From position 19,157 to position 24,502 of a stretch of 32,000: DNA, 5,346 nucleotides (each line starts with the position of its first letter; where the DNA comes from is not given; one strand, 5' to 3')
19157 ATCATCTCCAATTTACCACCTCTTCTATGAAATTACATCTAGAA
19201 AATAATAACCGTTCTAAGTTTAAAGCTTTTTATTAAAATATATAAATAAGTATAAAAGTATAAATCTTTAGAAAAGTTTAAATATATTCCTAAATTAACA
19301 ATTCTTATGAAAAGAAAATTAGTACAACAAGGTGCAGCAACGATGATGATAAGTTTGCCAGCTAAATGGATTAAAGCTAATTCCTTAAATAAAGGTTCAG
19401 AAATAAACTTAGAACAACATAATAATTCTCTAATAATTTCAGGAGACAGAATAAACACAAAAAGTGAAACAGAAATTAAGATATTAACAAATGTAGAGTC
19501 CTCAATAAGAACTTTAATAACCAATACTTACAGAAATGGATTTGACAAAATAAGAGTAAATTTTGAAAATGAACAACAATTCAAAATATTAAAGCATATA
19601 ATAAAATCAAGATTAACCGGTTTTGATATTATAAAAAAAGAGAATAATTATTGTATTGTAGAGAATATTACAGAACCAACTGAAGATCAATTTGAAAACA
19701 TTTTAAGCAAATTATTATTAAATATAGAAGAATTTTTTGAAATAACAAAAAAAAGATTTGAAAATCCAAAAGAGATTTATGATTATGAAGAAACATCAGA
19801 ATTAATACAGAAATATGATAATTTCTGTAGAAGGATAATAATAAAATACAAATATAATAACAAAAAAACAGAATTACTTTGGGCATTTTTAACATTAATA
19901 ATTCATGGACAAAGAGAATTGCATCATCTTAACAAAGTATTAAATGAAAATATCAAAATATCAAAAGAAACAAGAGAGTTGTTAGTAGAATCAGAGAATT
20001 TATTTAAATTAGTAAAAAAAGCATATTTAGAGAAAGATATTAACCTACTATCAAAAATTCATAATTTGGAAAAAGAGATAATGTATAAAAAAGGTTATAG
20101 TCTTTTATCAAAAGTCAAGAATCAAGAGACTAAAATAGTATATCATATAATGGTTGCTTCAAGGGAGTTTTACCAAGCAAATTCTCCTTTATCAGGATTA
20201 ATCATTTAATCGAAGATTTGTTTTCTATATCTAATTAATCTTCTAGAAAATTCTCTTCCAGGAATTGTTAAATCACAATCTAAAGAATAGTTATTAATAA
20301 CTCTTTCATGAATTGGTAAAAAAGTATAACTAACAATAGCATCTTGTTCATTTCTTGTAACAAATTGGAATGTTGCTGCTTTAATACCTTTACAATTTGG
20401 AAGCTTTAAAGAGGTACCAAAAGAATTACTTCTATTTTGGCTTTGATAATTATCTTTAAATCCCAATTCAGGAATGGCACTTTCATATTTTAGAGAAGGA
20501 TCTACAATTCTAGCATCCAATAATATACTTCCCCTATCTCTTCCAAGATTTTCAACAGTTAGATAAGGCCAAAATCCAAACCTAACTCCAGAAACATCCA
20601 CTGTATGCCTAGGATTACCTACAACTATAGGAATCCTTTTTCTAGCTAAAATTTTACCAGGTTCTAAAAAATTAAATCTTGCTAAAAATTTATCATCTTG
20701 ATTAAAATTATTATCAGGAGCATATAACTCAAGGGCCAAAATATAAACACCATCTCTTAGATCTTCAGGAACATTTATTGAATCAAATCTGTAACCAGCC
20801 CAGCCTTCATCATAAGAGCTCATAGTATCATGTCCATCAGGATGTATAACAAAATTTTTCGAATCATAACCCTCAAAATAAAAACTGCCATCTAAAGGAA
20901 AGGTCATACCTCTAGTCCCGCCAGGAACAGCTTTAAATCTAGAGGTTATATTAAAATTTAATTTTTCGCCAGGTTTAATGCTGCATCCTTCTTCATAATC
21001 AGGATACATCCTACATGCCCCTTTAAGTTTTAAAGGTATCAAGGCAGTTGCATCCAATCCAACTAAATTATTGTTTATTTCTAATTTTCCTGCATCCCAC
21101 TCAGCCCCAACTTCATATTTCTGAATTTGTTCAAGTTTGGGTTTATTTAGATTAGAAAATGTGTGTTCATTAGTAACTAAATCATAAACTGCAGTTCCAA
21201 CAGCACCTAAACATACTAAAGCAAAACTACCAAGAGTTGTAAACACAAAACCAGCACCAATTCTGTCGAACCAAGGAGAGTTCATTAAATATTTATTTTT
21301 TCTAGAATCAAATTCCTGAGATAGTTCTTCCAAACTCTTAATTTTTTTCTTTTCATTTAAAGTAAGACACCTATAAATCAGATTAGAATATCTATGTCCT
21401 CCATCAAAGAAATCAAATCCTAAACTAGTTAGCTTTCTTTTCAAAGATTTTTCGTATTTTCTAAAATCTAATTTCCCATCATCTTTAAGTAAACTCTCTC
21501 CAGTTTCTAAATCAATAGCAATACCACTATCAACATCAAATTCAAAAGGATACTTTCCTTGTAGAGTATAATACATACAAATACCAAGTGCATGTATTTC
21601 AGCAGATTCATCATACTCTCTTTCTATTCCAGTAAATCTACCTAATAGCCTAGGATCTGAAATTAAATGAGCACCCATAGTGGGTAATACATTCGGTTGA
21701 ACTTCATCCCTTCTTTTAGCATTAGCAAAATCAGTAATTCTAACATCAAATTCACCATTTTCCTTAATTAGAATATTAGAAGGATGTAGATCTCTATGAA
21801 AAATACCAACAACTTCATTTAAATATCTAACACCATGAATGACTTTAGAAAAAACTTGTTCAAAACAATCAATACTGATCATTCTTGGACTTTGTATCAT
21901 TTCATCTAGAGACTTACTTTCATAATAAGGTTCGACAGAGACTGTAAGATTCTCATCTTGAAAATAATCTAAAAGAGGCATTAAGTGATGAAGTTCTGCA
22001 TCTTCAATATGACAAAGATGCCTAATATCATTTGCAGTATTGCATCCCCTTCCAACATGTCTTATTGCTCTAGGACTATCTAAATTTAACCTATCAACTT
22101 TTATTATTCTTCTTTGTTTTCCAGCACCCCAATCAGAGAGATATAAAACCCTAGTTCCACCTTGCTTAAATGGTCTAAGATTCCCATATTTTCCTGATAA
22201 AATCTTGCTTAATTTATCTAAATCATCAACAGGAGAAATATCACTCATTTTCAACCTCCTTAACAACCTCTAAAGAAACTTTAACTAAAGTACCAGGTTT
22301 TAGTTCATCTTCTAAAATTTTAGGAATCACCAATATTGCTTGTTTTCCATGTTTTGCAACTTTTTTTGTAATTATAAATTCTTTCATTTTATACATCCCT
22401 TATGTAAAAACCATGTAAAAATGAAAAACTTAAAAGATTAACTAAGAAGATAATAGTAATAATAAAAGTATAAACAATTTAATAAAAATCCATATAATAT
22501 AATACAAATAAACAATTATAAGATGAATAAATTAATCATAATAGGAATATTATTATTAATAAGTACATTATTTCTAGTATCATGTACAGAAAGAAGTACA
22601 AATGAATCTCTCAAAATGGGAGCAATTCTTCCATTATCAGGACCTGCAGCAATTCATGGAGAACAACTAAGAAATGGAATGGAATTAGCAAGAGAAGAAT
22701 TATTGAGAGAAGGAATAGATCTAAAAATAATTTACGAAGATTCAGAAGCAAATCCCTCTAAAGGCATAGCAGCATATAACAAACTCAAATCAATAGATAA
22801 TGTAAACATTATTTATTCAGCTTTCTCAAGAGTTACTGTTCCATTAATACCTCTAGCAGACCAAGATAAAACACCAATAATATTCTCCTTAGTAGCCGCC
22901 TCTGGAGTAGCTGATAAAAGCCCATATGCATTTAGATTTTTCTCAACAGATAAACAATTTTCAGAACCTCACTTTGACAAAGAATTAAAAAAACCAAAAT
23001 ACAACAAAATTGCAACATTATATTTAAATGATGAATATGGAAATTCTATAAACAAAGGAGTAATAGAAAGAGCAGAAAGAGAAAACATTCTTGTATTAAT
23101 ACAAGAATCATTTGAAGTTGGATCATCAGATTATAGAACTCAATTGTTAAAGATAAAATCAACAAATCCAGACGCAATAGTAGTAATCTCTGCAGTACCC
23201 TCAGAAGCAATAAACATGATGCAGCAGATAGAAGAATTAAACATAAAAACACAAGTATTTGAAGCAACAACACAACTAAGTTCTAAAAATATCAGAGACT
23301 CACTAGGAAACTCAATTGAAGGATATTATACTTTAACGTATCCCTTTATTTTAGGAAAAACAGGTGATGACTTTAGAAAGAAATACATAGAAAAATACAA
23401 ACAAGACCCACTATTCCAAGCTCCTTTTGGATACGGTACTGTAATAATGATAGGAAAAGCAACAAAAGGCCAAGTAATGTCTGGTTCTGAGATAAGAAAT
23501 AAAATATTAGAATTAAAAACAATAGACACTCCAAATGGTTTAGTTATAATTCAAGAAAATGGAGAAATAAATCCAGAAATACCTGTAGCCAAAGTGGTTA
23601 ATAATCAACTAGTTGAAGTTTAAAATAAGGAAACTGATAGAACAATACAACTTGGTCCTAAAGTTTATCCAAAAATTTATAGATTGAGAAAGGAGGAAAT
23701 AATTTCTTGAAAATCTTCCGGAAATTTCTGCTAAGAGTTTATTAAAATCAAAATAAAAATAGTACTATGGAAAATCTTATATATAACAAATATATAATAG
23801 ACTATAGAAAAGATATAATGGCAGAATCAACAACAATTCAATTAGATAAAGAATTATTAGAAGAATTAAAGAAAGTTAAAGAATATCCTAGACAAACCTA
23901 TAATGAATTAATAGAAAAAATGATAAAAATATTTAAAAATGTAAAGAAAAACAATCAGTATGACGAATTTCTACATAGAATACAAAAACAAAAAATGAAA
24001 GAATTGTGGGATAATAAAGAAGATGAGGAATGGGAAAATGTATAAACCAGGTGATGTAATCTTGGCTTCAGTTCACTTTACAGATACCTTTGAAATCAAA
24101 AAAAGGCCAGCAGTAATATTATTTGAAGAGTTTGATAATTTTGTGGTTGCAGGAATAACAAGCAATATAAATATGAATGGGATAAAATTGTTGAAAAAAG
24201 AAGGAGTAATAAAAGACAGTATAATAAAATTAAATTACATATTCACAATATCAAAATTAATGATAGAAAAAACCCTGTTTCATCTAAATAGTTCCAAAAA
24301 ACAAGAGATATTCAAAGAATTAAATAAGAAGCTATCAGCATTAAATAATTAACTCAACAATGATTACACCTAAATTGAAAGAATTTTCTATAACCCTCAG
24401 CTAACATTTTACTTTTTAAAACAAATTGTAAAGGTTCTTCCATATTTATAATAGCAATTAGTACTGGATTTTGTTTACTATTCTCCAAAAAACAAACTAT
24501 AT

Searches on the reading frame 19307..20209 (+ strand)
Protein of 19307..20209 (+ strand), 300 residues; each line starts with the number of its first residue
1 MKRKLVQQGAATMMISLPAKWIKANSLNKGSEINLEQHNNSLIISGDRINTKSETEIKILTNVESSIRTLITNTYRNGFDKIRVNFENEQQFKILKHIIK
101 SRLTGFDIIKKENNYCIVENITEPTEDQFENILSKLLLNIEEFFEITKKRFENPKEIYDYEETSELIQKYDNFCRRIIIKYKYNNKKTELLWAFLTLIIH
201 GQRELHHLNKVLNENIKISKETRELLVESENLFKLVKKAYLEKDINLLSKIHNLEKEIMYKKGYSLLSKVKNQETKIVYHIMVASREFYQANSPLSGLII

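Call 67: search_protein_families(library=pfam, proteins=[window:19307-20209:+], max_evalue=0.001)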
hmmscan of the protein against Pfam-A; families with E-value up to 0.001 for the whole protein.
window:19307-20209:+ (300 aa): 1 family
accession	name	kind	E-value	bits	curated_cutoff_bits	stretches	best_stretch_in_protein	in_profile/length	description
PF04014.23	MazE_antitoxin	-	2.3e-05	24.7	24.7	1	14-44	9-40/48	Antidote-toxin recognition MazE, bacterial antitoxin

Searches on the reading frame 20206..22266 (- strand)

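Call 67: search_protein_families(library=pfam, proteins=[window:20206-22266:-], max_evalue=0.001)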
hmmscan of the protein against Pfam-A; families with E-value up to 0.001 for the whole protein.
window:20206-22266:- (686 aa): 2 families
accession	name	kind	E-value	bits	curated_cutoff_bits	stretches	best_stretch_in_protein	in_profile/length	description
PF00069.31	Pkinase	-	1.9e-19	70.5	31.7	1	92-311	57-254/263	Protein kinase domain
PF07714.23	PK_Tyr_Ser-Thr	-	9.4e-07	28.8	23.1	1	84-186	52-152/258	Protein tyrosine and serine/threonine kinase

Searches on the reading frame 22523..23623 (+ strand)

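Call 67: search_protein_families(library=pfam, proteins=[window:22523-23623:+], max_evalue=0.001)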
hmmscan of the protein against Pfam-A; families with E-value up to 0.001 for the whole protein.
window:22523-23623:+ (366 aa): 3 families
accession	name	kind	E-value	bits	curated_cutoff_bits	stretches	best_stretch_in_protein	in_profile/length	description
PF13458.12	Peripla_BP_6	-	1.1e-38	134.2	31.7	1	30-359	2-339/343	Periplasmic binding protein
PF01094.35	ANF_receptor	-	1.3e-14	54.5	25.4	1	53-314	6-290/353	Receptor family ligand binding region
PF13433.12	Peripla_BP_5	-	1.6e-07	31.2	27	1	31-350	2-328/363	Periplasmic binding protein domain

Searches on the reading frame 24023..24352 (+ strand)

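Call 67: search_protein_families(library=pfam, proteins=[window:24023-24352:+], max_evalue=0.001)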
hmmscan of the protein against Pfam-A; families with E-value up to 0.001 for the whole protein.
window:24023-24352:+ (109 aa): 1 family
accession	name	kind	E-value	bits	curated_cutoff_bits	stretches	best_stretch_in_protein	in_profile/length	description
PF02452.23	PemK_toxin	-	2.3e-06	28.2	23.1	1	8-102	1-107/109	PemK-like, MazF-like toxin of type II toxin-antitoxin system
